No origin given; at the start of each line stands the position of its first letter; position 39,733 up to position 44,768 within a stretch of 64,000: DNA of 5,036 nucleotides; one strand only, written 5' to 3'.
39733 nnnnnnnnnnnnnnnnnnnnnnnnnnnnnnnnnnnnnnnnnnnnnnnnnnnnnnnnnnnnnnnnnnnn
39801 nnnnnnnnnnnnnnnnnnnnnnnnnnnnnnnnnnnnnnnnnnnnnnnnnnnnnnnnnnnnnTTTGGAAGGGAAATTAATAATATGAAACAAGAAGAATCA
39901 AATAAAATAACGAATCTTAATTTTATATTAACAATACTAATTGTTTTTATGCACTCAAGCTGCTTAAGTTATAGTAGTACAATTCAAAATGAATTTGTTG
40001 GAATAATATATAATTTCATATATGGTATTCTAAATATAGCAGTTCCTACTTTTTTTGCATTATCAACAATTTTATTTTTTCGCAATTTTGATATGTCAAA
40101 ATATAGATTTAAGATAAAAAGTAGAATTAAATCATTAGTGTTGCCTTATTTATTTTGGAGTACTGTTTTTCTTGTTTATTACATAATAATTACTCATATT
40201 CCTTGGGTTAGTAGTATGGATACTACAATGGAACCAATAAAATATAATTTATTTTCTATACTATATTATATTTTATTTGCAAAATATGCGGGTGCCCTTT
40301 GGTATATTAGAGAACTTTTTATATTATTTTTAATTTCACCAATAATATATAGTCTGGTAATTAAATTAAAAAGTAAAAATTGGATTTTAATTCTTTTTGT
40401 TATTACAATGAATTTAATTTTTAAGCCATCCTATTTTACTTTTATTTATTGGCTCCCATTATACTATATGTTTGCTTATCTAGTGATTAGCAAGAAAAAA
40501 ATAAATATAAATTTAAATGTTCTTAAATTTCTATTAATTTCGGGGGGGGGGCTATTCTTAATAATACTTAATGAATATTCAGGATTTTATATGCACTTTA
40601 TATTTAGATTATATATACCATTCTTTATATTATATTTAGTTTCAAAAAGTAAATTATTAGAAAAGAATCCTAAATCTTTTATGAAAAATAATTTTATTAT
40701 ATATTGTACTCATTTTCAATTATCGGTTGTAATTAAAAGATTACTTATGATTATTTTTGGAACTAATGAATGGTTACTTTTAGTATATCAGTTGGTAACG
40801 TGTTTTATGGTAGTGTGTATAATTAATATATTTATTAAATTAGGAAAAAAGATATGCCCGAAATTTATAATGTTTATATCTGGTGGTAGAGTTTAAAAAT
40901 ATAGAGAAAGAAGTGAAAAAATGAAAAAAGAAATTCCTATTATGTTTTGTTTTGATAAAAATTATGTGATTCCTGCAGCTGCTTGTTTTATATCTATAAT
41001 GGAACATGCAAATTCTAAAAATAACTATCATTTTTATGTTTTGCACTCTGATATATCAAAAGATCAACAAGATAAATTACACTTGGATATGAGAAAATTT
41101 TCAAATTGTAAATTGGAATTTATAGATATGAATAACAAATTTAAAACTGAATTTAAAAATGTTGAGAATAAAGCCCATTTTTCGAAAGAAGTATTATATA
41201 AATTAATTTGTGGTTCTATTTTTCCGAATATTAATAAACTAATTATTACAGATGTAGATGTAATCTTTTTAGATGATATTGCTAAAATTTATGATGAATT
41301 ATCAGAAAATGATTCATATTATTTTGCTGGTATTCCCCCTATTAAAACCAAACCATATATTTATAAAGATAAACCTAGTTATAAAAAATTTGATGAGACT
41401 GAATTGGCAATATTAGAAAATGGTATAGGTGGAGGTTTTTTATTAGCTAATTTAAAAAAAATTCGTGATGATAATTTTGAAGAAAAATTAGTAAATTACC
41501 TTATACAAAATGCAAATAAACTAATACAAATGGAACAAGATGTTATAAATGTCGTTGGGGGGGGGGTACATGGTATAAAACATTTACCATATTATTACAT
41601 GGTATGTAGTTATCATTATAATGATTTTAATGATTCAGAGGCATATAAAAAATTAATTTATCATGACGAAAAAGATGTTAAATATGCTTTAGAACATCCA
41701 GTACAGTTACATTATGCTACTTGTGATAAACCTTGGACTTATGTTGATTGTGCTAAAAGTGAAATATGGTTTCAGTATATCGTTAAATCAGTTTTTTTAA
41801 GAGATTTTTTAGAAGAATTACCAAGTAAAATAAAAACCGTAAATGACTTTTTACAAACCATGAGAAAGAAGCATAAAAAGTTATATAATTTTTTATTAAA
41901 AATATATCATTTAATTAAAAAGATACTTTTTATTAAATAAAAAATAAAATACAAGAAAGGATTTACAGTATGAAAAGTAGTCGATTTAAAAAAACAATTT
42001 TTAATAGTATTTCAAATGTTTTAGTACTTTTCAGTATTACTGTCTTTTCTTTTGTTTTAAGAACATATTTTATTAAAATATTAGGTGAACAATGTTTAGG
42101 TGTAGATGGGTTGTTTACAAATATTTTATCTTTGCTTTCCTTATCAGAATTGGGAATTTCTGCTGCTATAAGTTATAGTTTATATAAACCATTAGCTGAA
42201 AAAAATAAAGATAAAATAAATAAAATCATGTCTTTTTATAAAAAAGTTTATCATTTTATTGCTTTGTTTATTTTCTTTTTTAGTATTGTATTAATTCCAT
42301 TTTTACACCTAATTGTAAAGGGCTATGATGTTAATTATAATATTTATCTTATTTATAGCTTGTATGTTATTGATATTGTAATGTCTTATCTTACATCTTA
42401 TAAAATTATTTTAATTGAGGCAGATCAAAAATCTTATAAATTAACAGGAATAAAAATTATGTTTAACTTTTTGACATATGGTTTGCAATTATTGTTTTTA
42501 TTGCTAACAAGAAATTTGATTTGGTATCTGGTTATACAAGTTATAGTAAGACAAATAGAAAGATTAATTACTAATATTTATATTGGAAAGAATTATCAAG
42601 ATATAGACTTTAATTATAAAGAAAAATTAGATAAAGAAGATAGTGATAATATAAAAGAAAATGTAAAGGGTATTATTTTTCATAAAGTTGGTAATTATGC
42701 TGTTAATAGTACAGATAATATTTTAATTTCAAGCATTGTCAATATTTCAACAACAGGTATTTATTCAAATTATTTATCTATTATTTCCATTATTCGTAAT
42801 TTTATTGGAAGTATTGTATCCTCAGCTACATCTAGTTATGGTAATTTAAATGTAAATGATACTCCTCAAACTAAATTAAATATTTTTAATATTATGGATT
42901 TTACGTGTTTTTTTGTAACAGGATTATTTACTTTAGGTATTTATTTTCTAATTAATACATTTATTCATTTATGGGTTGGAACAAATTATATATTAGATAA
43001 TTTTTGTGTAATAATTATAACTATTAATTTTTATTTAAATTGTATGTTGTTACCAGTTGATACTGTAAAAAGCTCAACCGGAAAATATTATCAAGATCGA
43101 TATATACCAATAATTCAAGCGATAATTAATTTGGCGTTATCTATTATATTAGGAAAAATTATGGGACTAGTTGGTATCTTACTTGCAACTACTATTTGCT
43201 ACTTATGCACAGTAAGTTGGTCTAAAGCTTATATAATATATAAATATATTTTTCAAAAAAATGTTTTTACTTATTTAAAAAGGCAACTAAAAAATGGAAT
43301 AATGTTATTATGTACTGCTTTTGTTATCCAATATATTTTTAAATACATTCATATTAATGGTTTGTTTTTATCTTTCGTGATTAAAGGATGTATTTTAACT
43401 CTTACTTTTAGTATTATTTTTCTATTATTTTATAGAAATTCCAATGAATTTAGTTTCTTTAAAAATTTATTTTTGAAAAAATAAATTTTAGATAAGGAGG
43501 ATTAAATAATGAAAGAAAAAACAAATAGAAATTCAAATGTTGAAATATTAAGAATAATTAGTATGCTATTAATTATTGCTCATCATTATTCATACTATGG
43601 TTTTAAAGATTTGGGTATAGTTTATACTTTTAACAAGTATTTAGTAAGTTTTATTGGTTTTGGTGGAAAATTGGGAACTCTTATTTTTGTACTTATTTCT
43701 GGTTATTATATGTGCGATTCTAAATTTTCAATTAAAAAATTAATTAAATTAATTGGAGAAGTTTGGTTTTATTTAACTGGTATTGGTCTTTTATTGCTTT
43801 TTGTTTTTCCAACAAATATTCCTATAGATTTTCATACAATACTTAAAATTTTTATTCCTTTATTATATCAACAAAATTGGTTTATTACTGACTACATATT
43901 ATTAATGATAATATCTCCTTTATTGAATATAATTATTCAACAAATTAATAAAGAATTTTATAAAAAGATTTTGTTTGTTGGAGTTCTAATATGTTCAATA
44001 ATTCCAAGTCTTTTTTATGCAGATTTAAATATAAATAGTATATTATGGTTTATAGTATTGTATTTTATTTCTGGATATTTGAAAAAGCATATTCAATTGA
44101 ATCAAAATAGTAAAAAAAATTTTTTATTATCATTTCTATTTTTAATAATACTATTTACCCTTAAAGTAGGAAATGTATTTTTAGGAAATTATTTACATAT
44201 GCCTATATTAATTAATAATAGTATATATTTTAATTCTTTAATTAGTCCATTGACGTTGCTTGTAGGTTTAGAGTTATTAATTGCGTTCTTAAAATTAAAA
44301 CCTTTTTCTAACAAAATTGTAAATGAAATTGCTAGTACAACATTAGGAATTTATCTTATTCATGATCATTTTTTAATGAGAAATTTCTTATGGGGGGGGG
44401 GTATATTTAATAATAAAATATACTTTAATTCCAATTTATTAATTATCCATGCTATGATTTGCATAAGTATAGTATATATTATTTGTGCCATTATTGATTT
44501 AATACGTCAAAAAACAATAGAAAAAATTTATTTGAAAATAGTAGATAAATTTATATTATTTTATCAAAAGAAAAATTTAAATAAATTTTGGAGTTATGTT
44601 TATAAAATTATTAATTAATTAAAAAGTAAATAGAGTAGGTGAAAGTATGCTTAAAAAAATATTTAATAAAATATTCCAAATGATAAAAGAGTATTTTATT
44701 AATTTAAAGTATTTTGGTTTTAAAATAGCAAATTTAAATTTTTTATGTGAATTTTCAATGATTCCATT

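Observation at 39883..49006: Duplicated acyltransferase-3 / GT2 cassette in which each acyltransferase paralog carries a G10 tract at the same WGGGI position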

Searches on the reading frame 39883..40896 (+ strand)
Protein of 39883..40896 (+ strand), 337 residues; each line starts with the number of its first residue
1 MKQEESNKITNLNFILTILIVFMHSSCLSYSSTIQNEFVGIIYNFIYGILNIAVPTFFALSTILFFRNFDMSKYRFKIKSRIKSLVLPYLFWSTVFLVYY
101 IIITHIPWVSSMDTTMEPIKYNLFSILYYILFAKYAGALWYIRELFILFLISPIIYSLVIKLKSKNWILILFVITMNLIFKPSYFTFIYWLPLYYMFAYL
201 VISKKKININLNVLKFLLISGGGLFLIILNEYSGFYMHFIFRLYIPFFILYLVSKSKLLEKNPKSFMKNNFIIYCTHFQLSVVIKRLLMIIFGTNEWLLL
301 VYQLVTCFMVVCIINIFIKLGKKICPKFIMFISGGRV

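Call 7: search_protein_families(library=pfam, proteins=[window:39883-40896:+], max_evalue=0.01)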
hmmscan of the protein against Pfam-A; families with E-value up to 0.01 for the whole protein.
window:39883-40896:+ (337 aa): 1 family
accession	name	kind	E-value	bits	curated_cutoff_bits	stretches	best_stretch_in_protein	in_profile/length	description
PF01757.29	Acyl_transf_3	-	2.2e-18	66.8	31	1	14-313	9-320/326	Acyltransferase domain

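Call 62: search_protein_families(library=ncbifam, proteins=[window:39883-40896:+], max_evalue=0.001)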
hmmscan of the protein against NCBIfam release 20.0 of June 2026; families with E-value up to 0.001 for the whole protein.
window:39883-40896:+ (337 aa): 0 families

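Call 93: search_protein_representatives(protein=window:39883-40896:+)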
Query: 337 residues. Proteins with E-value up to 0.001 (for the whole library): 3454; up to 1e-10: 773; up to 1e-30: 34. The best 150 are listed.
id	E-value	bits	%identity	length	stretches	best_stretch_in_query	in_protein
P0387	1.6e-88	313.8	51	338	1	1-336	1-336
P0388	8.2e-76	272.0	46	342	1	1-337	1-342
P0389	2.7e-73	263.7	46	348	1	3-336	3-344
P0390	8.1e-62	226.0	53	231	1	3-225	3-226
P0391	1.8e-59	218.3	43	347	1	2-336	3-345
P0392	2.1e-58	214.8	39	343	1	5-336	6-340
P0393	1.5e-54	202.1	36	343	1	2-336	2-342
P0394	3.0e-53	197.8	40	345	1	1-337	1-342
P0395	2.7e-50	188.2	39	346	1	6-336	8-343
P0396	2.9e-50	188.0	75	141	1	102-224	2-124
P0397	9.6e-47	176.5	47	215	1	5-205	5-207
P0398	2.1e-44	168.8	37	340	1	3-336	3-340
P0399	3.6e-44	168.0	40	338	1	6-336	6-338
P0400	2.2e-42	162.1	36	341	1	2-334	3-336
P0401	9.4e-42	160.1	33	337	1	2-335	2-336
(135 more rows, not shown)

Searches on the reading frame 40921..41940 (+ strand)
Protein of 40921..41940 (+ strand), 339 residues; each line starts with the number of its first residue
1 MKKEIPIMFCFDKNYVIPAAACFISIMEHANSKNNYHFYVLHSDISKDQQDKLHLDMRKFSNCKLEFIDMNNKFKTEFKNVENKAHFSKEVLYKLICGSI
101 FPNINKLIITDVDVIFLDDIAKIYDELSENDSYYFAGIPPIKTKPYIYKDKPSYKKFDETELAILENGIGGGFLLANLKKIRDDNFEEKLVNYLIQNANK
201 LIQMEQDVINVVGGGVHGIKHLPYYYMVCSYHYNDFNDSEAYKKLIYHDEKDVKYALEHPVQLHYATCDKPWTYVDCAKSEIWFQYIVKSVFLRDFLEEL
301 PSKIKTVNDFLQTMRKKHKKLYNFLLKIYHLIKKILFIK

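Call 7: search_protein_families(library=pfam, proteins=[window:40921-41940:+], max_evalue=0.01)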
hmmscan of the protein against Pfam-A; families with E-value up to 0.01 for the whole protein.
window:40921-41940:+ (339 aa): 1 family
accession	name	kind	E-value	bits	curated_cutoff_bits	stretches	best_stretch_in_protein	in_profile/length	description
PF01501.26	Glyco_transf_8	-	5.2e-24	85.6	24.3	1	6-274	1-251/253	Glycosyl transferase family 8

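Call 52: list_cluster_members(proteins=[window:40921-41940:+, window:45698-46819:+, window:46856-47881:+, window:44647-45585:+, window:41970-43484:+, window:50854-51330:+, window:51354-51830:+, window:34960-35862:-, window:50139-50852:+, window:49180-50142:+])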
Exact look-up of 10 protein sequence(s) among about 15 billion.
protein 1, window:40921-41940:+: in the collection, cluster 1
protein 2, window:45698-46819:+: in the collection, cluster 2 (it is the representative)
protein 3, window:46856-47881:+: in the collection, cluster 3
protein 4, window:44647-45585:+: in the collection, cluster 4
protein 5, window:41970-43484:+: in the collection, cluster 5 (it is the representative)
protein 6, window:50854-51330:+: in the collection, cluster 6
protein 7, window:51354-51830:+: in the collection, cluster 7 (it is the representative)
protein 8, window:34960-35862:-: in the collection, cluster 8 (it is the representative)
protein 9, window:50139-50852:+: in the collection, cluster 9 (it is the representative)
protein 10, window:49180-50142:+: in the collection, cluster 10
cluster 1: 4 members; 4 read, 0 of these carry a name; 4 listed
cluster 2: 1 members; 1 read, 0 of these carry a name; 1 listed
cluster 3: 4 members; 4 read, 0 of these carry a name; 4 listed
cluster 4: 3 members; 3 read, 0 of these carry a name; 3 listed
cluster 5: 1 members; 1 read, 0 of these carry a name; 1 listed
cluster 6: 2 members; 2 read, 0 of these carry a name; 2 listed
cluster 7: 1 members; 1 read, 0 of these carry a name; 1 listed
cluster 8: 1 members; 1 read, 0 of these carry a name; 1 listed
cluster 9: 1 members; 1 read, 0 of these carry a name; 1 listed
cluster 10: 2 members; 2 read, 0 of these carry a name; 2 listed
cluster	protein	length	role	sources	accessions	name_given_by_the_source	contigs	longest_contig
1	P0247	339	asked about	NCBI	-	-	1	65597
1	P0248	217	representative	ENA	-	-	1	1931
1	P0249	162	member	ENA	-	-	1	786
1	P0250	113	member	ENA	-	-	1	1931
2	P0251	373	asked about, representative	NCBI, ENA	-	-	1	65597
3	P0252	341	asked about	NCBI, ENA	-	-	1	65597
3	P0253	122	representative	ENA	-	-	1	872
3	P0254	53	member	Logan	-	-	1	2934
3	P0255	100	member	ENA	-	-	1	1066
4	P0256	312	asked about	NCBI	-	-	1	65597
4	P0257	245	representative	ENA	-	-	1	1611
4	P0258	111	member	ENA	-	-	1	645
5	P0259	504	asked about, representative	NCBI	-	-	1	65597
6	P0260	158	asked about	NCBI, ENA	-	-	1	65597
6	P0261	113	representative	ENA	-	-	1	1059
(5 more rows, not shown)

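Call 53: find_encoding_contigs(protein=P0248, flank=5000)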
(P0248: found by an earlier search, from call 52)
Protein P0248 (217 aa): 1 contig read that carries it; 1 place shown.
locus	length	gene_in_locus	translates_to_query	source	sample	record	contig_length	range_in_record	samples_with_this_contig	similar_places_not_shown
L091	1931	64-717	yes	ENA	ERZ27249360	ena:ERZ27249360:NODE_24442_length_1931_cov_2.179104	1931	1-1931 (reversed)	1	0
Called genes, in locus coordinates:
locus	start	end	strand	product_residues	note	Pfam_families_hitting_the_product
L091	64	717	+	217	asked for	PF01501:Glyco_transf_8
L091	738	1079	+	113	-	-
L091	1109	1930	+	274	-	?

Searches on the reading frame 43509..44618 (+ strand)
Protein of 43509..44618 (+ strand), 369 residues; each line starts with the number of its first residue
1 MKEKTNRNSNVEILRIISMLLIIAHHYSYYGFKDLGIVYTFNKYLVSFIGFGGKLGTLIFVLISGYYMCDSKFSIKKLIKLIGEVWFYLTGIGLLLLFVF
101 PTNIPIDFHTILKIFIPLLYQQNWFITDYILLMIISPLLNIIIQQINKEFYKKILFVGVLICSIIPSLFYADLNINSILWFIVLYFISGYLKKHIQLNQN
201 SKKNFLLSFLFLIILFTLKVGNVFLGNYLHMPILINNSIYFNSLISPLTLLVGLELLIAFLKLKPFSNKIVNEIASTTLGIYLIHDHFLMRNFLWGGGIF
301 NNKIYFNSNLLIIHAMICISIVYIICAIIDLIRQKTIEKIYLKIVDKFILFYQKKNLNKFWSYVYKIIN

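Call 7: search_protein_families(library=pfam, proteins=[window:43509-44618:+], max_evalue=0.01)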
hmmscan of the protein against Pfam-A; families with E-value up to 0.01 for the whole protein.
window:43509-44618:+ (369 aa): 1 family
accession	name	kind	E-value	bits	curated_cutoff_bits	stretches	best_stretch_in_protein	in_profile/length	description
PF01757.29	Acyl_transf_3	-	3.9e-18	66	31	1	10-329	3-324/326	Acyltransferase domain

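Call 62: search_protein_families(library=ncbifam, proteins=[window:43509-44618:+], max_evalue=0.001)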
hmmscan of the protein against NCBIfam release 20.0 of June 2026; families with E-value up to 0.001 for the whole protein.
window:43509-44618:+ (369 aa): 0 families
